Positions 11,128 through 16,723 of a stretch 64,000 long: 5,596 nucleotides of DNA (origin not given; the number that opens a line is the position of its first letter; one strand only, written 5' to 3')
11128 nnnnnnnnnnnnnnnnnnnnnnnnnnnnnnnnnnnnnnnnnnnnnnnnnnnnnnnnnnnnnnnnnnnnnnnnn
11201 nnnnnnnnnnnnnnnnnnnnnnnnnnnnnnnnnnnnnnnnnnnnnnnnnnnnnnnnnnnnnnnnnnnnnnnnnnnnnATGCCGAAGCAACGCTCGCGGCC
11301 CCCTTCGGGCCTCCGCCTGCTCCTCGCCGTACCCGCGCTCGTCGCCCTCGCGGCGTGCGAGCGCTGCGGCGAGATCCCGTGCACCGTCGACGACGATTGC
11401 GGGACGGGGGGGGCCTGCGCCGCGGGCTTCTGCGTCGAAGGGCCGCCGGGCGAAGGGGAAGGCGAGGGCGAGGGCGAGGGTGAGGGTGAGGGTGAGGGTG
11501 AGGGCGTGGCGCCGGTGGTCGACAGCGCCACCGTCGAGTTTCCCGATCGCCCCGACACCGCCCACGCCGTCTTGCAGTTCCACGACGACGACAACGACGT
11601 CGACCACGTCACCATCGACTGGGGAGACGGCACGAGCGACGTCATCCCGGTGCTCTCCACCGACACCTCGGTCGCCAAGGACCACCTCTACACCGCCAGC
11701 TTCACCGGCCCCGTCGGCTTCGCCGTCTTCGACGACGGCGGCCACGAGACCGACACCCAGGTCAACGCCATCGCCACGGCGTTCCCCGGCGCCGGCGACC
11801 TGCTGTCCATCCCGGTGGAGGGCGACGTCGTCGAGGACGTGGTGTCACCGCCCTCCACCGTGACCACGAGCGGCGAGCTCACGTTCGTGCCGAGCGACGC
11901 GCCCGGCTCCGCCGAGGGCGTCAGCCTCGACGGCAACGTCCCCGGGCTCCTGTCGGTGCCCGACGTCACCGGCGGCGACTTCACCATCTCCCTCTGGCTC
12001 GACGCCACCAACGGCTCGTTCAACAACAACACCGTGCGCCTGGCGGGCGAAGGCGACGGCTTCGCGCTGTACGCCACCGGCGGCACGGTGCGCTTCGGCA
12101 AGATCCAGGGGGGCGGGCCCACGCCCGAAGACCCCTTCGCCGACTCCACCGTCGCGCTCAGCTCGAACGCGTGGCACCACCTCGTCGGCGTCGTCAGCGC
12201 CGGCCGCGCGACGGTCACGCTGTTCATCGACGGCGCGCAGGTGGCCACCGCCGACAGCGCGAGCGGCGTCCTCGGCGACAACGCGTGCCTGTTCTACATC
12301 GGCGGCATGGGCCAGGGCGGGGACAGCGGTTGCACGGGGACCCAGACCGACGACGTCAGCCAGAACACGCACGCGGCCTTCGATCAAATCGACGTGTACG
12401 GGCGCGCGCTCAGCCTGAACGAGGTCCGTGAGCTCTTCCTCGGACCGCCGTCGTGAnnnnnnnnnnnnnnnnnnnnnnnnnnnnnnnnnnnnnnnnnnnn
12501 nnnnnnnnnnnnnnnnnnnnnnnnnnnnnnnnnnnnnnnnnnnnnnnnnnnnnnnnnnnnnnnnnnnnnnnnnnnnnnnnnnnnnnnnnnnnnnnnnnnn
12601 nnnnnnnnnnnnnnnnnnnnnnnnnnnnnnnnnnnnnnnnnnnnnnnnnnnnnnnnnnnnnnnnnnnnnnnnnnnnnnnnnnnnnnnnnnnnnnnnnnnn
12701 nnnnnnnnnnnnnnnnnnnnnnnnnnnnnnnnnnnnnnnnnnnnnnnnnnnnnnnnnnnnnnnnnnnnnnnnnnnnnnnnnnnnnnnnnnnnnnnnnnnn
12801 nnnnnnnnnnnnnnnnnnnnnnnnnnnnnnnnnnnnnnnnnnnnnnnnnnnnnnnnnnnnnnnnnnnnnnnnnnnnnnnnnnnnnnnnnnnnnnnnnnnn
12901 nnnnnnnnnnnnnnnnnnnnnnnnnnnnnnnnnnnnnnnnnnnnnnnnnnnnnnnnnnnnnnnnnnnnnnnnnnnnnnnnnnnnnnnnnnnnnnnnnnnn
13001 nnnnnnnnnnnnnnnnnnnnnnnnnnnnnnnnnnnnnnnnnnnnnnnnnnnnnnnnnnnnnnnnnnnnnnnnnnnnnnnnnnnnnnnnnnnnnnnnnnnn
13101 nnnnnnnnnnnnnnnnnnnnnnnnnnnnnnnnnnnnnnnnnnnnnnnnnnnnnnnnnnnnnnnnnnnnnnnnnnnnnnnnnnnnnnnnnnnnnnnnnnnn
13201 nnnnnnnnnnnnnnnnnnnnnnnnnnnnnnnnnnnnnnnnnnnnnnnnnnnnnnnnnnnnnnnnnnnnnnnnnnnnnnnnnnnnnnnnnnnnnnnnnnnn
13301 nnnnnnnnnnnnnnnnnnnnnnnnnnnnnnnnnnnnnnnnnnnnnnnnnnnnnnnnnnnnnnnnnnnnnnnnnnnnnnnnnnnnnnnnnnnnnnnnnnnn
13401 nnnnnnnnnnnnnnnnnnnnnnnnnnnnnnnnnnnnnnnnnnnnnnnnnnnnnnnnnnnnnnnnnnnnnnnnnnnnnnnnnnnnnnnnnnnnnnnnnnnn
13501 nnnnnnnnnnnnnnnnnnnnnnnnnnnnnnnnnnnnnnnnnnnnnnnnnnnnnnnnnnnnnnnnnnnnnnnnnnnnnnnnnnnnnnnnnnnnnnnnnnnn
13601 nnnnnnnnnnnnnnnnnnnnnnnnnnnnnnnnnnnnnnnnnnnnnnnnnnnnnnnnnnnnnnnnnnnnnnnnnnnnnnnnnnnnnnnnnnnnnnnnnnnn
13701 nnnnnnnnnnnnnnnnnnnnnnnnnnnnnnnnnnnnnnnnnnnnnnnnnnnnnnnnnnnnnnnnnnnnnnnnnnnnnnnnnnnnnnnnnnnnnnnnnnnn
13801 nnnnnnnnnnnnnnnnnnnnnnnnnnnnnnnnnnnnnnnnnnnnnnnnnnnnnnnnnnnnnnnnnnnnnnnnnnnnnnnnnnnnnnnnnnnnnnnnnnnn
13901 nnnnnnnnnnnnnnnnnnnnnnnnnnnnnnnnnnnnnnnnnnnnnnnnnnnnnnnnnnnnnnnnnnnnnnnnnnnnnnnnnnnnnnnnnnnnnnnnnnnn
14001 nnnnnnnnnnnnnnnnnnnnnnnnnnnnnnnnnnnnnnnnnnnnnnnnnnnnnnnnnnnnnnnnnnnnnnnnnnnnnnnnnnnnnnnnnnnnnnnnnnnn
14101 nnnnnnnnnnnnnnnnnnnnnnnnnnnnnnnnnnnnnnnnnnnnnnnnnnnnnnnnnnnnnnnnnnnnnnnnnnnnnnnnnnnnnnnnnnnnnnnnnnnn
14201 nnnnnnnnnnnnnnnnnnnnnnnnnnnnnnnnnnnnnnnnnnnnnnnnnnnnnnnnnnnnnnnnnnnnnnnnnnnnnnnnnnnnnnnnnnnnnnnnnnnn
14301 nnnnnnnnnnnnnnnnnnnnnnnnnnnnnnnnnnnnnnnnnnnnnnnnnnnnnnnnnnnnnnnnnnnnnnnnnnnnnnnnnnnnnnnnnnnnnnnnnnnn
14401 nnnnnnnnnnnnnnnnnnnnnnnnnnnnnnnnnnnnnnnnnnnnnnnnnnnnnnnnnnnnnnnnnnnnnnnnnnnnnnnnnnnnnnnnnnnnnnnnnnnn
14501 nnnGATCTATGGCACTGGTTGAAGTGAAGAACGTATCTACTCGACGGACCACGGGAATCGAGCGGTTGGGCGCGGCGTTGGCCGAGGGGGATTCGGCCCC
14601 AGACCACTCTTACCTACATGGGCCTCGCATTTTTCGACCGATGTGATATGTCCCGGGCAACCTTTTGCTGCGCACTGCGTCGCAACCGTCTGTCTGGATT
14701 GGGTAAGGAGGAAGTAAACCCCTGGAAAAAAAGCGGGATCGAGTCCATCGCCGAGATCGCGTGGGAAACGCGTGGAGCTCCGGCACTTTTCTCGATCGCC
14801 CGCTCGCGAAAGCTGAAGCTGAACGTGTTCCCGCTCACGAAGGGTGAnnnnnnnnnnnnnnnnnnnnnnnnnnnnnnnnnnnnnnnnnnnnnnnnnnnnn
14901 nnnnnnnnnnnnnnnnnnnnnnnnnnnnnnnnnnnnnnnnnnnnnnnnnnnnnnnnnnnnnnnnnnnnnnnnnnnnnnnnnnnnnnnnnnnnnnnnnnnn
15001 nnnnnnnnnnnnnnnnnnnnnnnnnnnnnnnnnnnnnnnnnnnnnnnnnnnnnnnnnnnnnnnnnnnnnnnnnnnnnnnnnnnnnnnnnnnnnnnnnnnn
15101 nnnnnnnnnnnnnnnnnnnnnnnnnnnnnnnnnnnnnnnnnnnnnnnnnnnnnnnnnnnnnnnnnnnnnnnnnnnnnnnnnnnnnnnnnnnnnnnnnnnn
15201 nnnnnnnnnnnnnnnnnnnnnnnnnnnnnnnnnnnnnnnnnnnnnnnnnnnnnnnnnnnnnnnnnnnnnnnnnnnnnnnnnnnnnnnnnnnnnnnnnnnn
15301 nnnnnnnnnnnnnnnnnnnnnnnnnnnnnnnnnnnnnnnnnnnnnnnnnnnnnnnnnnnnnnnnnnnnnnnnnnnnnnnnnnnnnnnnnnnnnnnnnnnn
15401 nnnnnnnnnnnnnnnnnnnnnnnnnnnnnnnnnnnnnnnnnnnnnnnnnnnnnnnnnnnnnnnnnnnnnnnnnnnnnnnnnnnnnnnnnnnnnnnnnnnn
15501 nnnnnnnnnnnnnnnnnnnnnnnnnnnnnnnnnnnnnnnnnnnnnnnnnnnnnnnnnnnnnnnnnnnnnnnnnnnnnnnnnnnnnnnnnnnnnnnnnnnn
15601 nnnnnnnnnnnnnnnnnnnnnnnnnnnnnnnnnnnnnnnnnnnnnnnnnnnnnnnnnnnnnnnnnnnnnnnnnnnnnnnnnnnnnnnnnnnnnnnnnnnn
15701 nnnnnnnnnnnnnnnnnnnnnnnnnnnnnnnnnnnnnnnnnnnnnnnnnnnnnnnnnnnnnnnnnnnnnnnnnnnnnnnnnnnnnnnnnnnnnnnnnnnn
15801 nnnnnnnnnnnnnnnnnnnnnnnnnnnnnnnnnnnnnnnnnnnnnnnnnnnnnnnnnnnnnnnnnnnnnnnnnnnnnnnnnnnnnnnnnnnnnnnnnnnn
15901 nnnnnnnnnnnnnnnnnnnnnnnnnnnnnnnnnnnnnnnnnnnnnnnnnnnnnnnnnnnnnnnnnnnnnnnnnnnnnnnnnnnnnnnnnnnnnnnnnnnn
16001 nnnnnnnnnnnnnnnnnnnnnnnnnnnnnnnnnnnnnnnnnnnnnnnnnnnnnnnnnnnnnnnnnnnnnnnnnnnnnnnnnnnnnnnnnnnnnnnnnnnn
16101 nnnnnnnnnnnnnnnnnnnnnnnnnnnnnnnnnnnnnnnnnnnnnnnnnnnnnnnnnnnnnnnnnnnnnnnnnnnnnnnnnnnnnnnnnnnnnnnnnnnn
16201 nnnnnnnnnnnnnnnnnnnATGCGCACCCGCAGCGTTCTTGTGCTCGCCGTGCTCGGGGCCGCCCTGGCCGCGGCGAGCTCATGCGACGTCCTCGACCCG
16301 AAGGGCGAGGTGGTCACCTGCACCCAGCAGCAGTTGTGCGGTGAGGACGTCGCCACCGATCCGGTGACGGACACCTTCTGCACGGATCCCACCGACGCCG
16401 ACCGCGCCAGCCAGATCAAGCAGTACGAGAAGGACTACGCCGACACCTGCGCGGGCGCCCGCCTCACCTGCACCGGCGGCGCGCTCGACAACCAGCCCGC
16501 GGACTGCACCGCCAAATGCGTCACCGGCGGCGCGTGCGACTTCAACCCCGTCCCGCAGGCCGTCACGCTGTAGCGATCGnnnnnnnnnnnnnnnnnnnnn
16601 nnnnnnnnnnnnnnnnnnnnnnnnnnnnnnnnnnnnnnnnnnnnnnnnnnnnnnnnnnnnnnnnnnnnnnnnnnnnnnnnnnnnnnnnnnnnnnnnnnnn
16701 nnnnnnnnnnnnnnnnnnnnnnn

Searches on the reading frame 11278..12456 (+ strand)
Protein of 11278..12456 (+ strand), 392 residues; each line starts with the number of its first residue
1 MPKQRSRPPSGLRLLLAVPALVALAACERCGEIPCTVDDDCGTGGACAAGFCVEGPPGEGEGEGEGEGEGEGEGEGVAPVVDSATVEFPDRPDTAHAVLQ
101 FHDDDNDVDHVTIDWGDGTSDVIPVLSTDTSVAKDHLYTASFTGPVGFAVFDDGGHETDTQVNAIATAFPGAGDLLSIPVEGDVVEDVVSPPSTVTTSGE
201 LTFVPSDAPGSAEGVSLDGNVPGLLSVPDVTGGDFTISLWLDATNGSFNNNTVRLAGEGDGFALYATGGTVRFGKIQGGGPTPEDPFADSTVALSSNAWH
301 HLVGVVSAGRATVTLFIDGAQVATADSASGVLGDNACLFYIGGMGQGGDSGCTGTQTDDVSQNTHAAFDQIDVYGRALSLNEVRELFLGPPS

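Call 58: search_protein_families(library=pfam, proteins=[window:11278-12456:+], max_evalue=0.01)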
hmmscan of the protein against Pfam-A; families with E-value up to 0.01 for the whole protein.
window:11278-12456:+ (392 aa): 1 family
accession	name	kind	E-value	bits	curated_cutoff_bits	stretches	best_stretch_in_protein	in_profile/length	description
PF13385.13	Laminin_G_3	-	7.2e-16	59.1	27.6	1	227-383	11-150/151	Concanavalin A-like lectin/glucanases superfamily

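Call 70: search_protein_families(library=ncbifam, proteins=[window:11278-12456:+], max_evalue=0.01)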
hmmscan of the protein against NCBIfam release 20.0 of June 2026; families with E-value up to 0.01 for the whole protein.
window:11278-12456:+ (392 aa): 0 families

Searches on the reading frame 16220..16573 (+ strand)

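Call 6: search_protein_families(library=ncbifam, proteins=[window:16220-16573:+], max_evalue=0.1)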
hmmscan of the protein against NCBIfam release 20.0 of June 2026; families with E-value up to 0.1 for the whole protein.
window:16220-16573:+ (117 aa): 2 families
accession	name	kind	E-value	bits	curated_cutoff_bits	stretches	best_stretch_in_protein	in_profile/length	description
NF040942.2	hypo_ExtJ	equivalog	0.0098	16.3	52.5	1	5-40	11-46/77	selenite/tellurite reduction operon protein ExtJ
NF058556.1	FblAmlydChFapa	equivalog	0.086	13.1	100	1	4-84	6-89/150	fibril amyloid chaperone protein FapA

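Call 58: search_protein_families(library=pfam, proteins=[window:16220-16573:+], max_evalue=0.01)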
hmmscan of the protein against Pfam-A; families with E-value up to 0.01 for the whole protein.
window:16220-16573:+ (117 aa): 0 families
